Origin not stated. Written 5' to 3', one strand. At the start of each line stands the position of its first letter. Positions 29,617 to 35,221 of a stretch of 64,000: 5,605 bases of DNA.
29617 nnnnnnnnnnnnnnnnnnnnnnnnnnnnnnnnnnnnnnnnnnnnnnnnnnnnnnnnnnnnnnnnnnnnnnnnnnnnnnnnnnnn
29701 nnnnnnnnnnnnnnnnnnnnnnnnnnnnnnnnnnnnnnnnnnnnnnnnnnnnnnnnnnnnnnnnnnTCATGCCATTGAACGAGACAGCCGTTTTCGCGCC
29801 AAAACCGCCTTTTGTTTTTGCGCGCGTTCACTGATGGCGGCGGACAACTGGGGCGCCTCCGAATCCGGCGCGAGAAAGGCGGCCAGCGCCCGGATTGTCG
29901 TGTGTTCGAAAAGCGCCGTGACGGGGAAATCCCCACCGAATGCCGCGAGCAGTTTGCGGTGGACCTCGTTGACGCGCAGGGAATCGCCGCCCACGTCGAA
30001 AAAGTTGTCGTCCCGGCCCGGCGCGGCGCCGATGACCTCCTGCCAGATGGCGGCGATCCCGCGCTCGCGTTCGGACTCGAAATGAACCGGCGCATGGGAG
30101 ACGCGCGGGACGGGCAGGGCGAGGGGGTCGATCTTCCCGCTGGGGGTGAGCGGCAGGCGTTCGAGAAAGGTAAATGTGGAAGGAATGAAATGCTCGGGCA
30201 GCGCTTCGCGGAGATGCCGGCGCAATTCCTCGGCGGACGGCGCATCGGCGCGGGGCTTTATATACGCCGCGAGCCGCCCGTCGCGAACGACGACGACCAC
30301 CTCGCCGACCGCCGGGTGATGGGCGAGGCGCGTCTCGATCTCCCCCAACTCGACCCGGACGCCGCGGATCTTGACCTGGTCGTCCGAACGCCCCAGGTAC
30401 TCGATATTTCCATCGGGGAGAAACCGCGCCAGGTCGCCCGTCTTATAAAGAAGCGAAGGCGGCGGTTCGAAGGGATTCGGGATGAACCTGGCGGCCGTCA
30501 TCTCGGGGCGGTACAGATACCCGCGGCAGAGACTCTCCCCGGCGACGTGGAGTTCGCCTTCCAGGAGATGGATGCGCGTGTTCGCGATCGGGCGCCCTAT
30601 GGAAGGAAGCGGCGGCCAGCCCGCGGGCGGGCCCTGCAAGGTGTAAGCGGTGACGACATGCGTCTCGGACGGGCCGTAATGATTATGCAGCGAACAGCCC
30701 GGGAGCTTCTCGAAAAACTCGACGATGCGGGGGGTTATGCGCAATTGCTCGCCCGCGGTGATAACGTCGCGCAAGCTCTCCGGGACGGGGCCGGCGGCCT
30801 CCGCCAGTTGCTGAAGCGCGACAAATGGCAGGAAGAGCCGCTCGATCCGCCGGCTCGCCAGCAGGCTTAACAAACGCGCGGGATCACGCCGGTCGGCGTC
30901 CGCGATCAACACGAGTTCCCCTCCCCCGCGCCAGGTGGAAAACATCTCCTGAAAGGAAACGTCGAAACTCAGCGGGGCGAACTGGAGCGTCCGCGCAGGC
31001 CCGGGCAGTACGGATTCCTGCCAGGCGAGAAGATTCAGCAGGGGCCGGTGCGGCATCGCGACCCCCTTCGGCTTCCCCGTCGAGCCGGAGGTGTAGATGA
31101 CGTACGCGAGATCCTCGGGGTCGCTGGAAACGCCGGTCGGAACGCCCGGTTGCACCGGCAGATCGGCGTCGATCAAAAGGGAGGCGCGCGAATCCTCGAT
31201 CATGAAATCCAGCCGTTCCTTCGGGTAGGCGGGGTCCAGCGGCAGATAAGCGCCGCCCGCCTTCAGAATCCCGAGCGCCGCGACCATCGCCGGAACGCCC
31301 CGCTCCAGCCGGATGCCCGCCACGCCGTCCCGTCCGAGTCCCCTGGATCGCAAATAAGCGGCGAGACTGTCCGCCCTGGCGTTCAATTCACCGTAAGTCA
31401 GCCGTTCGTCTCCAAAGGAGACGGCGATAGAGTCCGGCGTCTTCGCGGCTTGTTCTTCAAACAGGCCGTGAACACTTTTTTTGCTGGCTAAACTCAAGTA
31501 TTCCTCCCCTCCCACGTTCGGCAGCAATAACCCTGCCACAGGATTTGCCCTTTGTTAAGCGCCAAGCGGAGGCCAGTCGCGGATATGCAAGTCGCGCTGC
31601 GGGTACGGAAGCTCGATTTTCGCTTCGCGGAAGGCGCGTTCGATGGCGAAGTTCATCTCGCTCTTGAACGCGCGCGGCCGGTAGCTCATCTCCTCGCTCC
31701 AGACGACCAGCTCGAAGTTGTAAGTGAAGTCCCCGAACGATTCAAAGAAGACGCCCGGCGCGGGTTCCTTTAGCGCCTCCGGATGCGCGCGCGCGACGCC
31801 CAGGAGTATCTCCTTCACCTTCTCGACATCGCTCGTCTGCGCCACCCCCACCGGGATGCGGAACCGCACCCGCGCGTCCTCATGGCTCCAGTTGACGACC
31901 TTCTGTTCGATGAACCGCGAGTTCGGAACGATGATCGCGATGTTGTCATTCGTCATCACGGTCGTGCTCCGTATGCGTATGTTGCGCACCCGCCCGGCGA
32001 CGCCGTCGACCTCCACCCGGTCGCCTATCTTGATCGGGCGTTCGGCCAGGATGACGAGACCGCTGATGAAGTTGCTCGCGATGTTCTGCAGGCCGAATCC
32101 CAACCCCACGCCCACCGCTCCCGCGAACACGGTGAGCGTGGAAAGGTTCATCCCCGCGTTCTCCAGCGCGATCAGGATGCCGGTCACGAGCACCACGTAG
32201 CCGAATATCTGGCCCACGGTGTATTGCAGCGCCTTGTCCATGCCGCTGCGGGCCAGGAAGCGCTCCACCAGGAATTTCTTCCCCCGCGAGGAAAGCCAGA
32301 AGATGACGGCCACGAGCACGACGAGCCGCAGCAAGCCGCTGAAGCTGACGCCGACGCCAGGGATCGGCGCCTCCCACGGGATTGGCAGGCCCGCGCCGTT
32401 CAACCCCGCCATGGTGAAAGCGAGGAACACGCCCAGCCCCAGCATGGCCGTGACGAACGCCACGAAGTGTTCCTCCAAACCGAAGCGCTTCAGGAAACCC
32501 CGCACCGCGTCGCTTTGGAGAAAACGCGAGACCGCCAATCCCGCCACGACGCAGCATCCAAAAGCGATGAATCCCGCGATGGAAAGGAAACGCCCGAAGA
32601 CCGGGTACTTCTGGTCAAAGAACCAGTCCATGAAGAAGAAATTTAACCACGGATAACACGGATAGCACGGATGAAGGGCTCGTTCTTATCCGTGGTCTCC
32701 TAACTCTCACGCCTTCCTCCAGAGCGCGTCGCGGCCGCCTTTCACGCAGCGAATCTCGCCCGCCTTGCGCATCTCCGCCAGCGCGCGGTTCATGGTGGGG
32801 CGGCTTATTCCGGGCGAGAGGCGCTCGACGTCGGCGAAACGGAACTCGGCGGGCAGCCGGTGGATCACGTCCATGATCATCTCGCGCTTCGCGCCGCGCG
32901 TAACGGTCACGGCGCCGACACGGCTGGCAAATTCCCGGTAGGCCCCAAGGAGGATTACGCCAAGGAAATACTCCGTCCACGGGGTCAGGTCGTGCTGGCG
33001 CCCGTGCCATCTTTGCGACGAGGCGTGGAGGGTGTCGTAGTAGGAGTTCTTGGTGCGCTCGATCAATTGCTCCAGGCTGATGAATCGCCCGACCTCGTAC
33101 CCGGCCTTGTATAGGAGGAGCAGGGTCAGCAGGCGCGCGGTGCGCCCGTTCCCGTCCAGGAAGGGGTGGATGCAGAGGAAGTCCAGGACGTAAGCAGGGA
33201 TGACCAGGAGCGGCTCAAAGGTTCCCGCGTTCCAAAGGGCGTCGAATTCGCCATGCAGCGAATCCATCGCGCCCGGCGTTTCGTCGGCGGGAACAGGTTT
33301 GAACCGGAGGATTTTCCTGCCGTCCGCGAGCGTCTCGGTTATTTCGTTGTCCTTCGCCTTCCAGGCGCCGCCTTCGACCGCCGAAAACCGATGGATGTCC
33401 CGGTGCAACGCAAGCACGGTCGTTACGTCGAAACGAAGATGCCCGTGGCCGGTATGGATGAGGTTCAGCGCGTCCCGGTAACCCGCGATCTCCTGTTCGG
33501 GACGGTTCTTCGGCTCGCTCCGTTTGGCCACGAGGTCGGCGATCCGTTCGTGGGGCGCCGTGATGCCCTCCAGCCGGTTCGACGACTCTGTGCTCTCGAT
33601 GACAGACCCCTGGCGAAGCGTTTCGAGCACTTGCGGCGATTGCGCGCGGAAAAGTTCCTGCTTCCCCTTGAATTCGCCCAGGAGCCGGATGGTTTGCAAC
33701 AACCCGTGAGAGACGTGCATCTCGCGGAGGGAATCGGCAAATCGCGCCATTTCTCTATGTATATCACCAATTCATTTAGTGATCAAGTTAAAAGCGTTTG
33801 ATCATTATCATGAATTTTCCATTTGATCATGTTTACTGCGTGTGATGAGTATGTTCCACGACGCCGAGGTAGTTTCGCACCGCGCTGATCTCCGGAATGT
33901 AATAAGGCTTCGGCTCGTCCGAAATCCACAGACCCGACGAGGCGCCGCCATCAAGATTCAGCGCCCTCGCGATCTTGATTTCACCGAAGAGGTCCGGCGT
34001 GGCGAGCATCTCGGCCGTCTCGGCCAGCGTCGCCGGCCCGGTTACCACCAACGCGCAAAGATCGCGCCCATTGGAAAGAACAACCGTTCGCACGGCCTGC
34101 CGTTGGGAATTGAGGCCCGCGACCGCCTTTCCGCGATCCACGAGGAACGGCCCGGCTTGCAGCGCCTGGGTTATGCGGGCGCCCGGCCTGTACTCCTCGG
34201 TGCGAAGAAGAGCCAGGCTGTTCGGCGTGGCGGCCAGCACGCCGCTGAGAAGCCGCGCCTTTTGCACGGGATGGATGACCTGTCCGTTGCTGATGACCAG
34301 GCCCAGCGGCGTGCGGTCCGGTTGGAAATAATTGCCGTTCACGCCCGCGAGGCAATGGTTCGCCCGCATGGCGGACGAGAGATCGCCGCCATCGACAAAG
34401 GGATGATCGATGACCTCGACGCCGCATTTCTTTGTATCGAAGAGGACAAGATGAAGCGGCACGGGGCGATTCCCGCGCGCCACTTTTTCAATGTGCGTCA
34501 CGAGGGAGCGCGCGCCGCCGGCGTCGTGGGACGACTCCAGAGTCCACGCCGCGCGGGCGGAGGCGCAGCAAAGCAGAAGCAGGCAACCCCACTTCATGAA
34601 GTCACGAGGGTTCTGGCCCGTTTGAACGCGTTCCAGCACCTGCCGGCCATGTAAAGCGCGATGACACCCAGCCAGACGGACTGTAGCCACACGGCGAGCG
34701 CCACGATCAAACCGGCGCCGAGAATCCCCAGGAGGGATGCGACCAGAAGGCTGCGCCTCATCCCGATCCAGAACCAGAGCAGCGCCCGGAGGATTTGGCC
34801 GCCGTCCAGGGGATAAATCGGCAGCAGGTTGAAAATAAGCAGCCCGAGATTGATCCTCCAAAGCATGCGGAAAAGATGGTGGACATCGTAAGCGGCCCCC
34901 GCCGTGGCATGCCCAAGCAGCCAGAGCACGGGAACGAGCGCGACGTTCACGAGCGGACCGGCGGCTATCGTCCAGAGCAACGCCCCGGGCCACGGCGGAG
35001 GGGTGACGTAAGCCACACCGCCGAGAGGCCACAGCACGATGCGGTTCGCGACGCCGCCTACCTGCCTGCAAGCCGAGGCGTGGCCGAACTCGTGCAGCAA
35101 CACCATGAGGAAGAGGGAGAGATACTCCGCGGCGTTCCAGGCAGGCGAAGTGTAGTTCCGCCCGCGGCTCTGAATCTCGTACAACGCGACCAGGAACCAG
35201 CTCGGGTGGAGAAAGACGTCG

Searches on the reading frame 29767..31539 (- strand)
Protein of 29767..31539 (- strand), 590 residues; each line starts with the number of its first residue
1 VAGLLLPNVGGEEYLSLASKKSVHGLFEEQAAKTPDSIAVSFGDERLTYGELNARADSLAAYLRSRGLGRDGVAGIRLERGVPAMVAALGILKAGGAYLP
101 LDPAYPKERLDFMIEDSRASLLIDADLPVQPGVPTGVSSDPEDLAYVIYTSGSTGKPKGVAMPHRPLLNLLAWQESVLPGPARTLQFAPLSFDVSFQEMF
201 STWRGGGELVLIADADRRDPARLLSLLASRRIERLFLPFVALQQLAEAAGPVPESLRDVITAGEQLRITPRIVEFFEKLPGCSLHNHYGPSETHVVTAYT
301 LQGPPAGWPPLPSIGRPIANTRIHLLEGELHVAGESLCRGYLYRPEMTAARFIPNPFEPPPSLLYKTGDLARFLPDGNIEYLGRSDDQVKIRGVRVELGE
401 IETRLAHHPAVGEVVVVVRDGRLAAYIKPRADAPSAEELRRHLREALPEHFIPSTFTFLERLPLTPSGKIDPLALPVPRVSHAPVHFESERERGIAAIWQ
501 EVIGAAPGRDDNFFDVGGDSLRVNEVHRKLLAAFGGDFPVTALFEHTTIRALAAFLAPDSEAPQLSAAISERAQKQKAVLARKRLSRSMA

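Call 7: search_protein_families(library=pfam, proteins=[window:29767-31539:-], max_evalue=0.001)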
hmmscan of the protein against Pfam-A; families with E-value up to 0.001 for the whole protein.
window:29767-31539:- (590 aa): 3 families
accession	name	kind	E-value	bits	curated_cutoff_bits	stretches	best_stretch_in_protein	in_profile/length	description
PF00501.34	AMP-binding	-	8.4e-69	232.6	29.9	2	136-342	156-384/384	AMP-binding enzyme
PF00550.31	PP-binding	-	7.6e-15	55.4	20.8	1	495-556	3-67/67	Phosphopantetheine attachment site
PF13193.12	AMP-binding_C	-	2.9e-13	51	24.5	1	400-469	1-76/76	AMP-binding enzyme C-terminal domain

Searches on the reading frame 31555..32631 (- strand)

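Call 7: search_protein_families(library=pfam, proteins=[window:31555-32631:-], max_evalue=0.001)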
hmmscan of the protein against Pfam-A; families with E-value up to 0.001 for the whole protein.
window:31555-32631:- (358 aa): 3 families
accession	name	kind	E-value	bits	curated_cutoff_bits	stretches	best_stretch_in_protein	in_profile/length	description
PF00924.24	MS_channel_2nd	-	1.3e-22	80.2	20.2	1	183-250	1-68/68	Mechanosensitive ion channel, beta-domain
PF21082.3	MS_channel_3rd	-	1.3e-15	58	21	1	258-341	2-88/88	Mechanosensitive ion channel MscS, C-terminal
PF21088.3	MS_channel_1st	-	1.4e-07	31.8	23.1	1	142-182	2-42/42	Mechanosensitive ion channel, transmembrane helices 2/3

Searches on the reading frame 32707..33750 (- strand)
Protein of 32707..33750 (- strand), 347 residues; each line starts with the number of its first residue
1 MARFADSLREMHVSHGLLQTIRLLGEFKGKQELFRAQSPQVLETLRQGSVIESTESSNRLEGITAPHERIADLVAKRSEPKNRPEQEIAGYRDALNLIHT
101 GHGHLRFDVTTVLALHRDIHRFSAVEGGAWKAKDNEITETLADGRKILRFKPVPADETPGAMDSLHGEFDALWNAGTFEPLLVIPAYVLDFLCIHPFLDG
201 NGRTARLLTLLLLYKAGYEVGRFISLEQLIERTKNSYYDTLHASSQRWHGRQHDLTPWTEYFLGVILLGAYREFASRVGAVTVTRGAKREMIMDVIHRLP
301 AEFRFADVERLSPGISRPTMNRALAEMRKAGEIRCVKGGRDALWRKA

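Call 7: search_protein_families(library=pfam, proteins=[window:32707-33750:-], max_evalue=0.001)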
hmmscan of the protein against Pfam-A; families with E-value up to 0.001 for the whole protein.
window:32707-33750:- (347 aa): 1 family
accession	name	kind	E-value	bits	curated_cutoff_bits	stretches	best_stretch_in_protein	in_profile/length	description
PF02661.23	Fic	-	4.4e-15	56.7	24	1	107-213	2-93/93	Fic/DOC family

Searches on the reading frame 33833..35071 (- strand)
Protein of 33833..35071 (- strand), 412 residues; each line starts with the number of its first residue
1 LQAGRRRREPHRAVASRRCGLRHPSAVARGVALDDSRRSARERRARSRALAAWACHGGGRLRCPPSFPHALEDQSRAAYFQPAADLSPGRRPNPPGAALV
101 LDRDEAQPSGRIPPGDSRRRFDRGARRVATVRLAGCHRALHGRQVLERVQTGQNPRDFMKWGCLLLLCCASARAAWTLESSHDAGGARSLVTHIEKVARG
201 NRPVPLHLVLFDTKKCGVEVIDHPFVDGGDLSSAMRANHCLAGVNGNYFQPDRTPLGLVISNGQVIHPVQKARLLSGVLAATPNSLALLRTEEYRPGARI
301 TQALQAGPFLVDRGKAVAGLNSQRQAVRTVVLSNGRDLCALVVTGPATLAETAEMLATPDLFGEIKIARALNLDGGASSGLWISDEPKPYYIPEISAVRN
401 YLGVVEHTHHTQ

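Call 7: search_protein_families(library=pfam, proteins=[window:33833-35071:-], max_evalue=0.001)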
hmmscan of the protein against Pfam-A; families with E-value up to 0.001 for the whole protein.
window:33833-35071:- (412 aa): 1 family
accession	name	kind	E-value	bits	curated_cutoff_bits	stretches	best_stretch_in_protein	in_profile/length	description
PF09992.14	NAGPA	-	8.8e-20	72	25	1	239-404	2-168/169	Phosphodiester glycosidase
